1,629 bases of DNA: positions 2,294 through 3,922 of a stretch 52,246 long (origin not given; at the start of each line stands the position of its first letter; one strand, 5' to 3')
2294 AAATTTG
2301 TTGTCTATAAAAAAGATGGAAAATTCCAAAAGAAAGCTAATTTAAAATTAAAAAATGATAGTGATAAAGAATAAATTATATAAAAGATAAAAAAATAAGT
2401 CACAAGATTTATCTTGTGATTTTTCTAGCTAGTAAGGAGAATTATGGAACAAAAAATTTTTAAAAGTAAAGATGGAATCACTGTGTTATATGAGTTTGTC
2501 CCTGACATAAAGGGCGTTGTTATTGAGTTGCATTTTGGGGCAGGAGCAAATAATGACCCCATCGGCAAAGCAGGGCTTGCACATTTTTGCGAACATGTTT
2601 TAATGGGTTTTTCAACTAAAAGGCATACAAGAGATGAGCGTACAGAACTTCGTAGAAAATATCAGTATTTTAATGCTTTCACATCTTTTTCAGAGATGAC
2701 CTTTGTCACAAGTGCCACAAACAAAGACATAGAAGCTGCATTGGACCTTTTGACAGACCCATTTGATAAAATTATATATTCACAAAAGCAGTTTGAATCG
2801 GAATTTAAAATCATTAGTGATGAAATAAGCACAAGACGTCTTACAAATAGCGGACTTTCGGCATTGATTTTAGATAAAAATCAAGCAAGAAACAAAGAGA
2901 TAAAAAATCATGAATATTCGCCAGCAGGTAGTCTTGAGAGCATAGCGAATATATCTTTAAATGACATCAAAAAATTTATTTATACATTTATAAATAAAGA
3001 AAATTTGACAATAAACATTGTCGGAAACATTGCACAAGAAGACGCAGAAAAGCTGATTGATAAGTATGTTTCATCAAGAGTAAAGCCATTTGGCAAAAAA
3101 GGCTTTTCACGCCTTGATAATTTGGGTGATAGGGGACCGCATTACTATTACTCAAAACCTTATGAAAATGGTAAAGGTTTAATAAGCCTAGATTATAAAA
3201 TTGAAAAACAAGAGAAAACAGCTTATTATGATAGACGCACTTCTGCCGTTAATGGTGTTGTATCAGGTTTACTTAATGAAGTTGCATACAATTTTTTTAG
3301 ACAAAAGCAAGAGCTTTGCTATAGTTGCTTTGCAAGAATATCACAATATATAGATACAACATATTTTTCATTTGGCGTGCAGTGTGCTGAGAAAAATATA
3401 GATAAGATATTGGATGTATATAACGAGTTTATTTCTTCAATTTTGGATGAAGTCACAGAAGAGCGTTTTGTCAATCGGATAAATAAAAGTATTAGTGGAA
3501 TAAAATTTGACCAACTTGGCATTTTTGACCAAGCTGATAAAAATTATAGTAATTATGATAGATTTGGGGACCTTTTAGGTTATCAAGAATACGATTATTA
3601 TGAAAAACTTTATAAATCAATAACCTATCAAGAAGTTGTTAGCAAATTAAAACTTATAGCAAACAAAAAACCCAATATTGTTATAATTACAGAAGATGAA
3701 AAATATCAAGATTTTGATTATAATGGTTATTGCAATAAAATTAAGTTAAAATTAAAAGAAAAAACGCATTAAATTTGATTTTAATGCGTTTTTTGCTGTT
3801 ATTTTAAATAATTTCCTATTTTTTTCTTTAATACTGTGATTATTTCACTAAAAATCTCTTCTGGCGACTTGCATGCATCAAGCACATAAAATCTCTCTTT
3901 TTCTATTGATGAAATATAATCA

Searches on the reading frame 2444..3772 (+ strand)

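Call 57: search_protein_families(library=pfam, proteins=[window:2444-3772:+], max_evalue=0.001)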
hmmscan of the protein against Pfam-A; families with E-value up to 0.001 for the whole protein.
window:2444-3772:+ (442 aa): 3 families
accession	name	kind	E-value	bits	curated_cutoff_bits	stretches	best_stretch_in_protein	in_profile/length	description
PF05193.26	Peptidase_M16_C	-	3.9e-19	69.6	23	1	169-343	1-175/181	Peptidase M16 inactive domain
PF00675.25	Peptidase_M16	-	1.7e-15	57.6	22.3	1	22-132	10-120/149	Insulinase (Peptidase family M16)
PF22456.1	PqqF-like_C_4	-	2e-05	25.1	27.5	1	276-338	5-67/100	PQQ synthase PqqF-like, C-terminal lobe domain 4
